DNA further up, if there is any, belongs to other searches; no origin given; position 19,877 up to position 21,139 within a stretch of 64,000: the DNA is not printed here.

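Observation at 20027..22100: No release domain on the assembly line; instead a Cys-elbow hydrolase paired with an Arg-elbow pseudo-hydrolase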

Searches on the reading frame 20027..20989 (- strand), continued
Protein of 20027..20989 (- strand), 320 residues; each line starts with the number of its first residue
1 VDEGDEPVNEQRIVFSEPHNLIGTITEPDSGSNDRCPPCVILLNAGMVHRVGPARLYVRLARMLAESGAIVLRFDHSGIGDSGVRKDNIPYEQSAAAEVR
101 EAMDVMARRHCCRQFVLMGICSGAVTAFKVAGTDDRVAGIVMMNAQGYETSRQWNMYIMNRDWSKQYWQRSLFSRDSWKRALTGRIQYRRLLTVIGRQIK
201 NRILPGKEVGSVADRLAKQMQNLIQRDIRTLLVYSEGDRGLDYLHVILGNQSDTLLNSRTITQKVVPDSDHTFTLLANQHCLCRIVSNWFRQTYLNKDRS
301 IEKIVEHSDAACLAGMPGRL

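Call 70: get_annotated_region(hit=H40, flank=9000)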
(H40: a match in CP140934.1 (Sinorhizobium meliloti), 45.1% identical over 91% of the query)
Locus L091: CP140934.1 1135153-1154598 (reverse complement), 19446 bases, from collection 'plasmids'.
description: Sinorhizobium meliloti strain ml28 plasmid pSymB, complete sequence
organism: Sinorhizobium meliloti (NCBI taxid 382)
taxonomy: Bacteria; Pseudomonadota; Alphaproteobacteria; Hyphomicrobiales; Rhizobiaceae; Sinorhizobium; Sinorhizobium meliloti
host: -; source: Medicago lupulina,whole organism; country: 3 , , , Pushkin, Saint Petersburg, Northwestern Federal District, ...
typing (MOB-suite, as given by PLSDB): mobilizable; relaxase MOBQ
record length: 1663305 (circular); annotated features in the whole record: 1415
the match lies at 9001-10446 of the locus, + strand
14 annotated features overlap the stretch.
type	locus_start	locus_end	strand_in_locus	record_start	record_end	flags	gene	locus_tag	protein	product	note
CDS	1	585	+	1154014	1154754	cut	-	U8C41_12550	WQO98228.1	sulfotransferase family 2 domain-containing protein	-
CDS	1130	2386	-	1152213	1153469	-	-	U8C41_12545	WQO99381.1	HlyD family type I secretion periplasmic adaptor subunit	-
CDS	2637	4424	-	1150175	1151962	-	-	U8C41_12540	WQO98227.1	type I secretion system permease/ATPase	-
CDS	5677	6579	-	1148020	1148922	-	-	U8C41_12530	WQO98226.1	glycosyltransferase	-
CDS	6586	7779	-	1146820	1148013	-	-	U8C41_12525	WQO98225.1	glycosyltransferase family 4 protein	-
CDS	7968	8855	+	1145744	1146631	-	-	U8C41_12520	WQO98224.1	hypothetical protein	-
CDS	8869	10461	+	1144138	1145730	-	-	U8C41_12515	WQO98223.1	acyl-CoA ligase (AMP-forming), exosortase A system-associated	-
CDS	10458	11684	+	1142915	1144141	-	-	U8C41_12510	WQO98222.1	pyridoxal-dependent decarboxylase, exosortase A system-associated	-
CDS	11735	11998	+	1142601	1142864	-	-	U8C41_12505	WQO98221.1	phosphopantetheine-binding protein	-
CDS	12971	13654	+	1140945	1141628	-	-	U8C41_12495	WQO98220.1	polysaccharide deacetylase family protein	-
CDS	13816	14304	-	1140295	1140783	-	-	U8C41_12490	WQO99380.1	methyltransferase domain-containing protein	-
CDS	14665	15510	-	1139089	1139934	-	-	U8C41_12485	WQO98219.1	2OG-Fe(II) oxygenase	-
CDS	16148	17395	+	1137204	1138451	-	-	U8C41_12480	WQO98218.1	glycosyltransferase family 1 protein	-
CDS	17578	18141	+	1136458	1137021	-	-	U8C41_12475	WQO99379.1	glycosyltransferase family A protein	-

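Call 71: get_annotated_region(hit=H35, flank=9000)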
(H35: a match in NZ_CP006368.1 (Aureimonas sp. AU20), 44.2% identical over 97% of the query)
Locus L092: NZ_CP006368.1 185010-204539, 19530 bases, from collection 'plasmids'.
description: Aureimonas sp. AU20 plasmid pAU20a, complete sequence
organism: Aureimonas sp. AU20 (NCBI taxid 1349819)
taxonomy: Bacteria; Pseudomonadota; Alphaproteobacteria; Hyphomicrobiales; Aurantimonadaceae; Aureimonas; Aureimonas sp. AU20
host: -; source: -; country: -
typing (MOB-suite, as given by PLSDB): non-mobilizable
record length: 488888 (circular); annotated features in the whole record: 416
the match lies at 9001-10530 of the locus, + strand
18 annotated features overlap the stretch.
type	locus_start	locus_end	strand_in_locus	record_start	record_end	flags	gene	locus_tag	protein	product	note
CDS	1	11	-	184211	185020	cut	-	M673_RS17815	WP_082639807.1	CpsD/CapB family tyrosine-protein kinase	-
CDS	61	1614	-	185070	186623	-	-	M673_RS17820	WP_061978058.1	Wzz/FepE/Etk N-terminal domain-containing protein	GO:0009103 - lipopolysaccharide biosynthetic process [Evidence IEA]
CDS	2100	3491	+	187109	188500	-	-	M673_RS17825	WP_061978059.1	hypothetical protein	-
CDS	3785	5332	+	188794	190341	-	-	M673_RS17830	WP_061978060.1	O-antigen translocase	-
CDS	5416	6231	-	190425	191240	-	-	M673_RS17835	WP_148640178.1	response regulator transcription factor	GO:0000160 - phosphorelay signal transduction system [Evidence IEA]; GO:0006355 - regulation of DNA-templated ...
CDS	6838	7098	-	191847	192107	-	-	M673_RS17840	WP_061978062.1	acyl carrier protein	GO:0006633 - fatty acid biosynthetic process [Evidence IEA]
CDS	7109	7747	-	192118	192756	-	-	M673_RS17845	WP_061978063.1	hypothetical protein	-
CDS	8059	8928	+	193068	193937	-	-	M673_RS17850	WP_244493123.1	hypothetical protein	-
CDS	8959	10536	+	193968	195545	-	-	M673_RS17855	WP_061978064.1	acyl-CoA ligase (AMP-forming), exosortase A system-associated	-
CDS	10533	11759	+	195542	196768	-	-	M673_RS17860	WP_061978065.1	pyridoxal-dependent decarboxylase, exosortase A system-associated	-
CDS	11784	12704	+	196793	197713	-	-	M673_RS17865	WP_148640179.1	hypothetical protein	-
CDS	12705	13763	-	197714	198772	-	-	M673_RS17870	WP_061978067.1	glycosyltransferase family 2 protein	-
CDS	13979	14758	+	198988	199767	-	-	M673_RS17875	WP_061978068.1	glycosyltransferase family A protein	-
CDS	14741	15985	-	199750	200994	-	-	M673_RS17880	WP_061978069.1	glycosyltransferase family 1 protein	-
CDS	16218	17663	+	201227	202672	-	-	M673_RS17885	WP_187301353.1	O-antigen ligase family protein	-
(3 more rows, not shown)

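Call 72: search_protein_representatives(alignment_id=A1)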
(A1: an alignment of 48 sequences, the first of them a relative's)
Query: 48 sequences, 299 profile positions. Proteins with E-value up to 0.001 (for the whole library): 12122; up to 1e-10: 7387; up to 1e-30: 3446. The best 150 are listed.
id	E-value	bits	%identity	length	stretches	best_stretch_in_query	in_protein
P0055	2.3e-121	420.8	-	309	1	1-296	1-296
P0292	6.1e-118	409.5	-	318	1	1-292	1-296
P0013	8.3e-118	409.1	-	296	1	1-288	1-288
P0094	1.4e-110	385.3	-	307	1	7-296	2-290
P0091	2.5e-109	381.2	-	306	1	2-291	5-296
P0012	7.4e-109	379.7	-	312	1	2-293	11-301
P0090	5.4e-108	376.9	-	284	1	1-285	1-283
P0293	2.8e-107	374.5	-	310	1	2-296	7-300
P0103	1.7e-104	365.4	-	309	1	1-286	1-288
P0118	5.0e-104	363.8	-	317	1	1-296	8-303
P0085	3.5e-103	361.0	-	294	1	2-286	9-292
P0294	1.4e-102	359.0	-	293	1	1-289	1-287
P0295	2.4e-102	358.3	-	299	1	2-285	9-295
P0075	7.0e-102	356.8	-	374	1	1-262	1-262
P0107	2.8e-101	354.8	-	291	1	9-285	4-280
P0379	4.0e-80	285.3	-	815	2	2-285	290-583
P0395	1.1e-78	280.6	-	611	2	2-287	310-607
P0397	3.6e-78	278.9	-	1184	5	12-277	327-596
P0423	6.0e-76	271.6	-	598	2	2-281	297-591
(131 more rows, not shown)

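Call 76: list_cluster_members(proteins=[P0001, P0121])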
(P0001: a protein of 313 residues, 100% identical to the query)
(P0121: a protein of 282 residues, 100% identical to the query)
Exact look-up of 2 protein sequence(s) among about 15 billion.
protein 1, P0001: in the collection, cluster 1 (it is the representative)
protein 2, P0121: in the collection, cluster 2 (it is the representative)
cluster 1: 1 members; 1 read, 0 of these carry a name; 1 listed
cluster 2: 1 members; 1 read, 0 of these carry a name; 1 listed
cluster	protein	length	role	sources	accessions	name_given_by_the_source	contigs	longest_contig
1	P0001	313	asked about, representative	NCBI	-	-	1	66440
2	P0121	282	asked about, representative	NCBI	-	-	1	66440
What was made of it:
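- Tried and rejected: The cluster look-up gave no name or accession (call 76).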
